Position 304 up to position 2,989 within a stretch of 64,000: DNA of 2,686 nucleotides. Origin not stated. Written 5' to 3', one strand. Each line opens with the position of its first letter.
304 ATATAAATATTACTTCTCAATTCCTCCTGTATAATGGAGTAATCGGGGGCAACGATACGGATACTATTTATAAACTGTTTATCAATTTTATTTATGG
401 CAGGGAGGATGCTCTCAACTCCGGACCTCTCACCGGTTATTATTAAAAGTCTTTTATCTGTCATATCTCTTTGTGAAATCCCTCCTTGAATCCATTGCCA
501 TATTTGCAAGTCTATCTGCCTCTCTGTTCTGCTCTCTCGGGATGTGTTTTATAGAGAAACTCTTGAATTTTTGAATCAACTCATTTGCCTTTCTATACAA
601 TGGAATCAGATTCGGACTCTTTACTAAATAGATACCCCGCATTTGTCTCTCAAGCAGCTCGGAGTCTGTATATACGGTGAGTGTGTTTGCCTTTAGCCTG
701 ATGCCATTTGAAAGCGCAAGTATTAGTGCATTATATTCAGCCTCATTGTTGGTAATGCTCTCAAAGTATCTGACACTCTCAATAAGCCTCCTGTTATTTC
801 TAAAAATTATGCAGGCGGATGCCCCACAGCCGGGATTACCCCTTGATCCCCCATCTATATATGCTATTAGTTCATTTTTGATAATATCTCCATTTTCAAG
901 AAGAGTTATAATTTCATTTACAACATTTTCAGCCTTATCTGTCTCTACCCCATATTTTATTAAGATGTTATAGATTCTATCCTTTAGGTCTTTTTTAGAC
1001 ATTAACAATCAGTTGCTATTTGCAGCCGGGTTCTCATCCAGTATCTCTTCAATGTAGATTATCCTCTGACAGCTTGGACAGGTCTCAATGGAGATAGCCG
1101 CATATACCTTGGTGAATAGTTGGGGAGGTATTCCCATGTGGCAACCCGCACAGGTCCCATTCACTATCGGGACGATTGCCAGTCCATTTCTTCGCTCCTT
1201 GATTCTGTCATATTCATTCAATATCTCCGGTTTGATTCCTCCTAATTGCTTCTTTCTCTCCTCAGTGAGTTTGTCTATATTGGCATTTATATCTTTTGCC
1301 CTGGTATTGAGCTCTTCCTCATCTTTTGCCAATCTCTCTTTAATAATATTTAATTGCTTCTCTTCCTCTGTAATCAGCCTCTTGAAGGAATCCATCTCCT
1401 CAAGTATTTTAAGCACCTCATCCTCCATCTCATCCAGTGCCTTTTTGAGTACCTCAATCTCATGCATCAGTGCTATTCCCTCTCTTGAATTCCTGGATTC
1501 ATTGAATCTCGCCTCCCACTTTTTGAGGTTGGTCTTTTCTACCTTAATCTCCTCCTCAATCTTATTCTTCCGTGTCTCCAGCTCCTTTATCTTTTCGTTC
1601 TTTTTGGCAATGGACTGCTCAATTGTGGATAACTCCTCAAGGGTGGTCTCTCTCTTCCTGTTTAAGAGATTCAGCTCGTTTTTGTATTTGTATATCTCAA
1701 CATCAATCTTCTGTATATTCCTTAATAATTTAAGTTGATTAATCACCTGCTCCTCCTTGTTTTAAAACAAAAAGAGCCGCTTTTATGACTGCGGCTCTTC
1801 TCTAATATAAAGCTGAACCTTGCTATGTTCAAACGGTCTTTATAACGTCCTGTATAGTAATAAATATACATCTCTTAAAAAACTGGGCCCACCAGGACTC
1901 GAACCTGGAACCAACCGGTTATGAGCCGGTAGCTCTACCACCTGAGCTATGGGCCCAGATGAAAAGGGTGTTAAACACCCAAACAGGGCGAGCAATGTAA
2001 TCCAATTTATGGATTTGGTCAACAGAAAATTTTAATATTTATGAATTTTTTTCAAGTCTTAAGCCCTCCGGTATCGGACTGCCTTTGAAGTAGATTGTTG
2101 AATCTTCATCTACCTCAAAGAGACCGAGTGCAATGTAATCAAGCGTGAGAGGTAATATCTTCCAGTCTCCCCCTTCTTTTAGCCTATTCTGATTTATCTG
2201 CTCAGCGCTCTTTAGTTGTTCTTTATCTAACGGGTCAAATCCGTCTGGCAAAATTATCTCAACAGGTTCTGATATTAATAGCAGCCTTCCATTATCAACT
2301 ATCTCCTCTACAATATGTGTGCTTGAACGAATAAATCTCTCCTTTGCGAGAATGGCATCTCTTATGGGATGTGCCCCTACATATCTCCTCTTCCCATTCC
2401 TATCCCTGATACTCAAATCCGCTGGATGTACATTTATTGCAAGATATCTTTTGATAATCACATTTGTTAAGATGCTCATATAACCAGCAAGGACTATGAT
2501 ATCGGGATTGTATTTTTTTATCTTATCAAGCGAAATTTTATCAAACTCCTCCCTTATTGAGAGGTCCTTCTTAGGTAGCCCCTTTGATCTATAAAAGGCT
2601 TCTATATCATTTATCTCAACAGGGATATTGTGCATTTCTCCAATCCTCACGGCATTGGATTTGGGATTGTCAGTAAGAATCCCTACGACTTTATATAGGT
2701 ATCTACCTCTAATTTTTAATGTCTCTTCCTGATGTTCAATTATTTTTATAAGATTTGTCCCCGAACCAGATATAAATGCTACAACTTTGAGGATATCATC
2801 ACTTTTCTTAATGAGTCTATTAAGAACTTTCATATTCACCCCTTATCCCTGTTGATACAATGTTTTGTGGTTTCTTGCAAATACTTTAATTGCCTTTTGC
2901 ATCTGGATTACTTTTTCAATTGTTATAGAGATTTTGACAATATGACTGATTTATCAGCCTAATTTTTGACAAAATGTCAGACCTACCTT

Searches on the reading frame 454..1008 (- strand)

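Call 42: search_protein_families(library=pfam, proteins=[window:454-1008:-], max_evalue=0.00001)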
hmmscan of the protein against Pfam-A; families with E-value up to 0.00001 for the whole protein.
window:454-1008:- (184 aa): 2 families
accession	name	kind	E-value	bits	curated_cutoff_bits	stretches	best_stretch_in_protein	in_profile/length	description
PF13456.12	RVT_3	-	9.5e-22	77.6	21.6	1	52-171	3-123/123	Reverse transcriptase-like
PF00075.30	RNase_H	-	2.7e-11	44.2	25.8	1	45-171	2-139/141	RNase H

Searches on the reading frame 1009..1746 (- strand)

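Call 42: search_protein_families(library=pfam, proteins=[window:1009-1746:-], max_evalue=0.00001)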
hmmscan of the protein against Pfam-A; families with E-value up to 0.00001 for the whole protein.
window:1009-1746:- (245 aa): 2 families
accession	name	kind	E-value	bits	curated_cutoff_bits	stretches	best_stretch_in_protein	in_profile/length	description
PF24481.2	CT398_CC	-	4.2e-13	50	27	1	12-186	2-179/180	CT398-like coiled coil hairpin domain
PF02591.20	Zn_ribbon_9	-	1e-11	45.1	29.1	1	198-230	1-33/33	C4-type zinc ribbon domain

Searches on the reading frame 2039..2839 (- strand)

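Call 42: search_protein_families(library=pfam, proteins=[window:2039-2839:-], max_evalue=0.00001)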
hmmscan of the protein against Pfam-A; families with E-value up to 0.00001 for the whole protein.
window:2039-2839:- (266 aa): 1 family
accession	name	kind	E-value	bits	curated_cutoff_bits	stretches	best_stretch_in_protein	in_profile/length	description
PF00551.24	Formyl_trans_N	-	3.2e-18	66.6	26.1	1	18-200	2-161/181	Formyl transferase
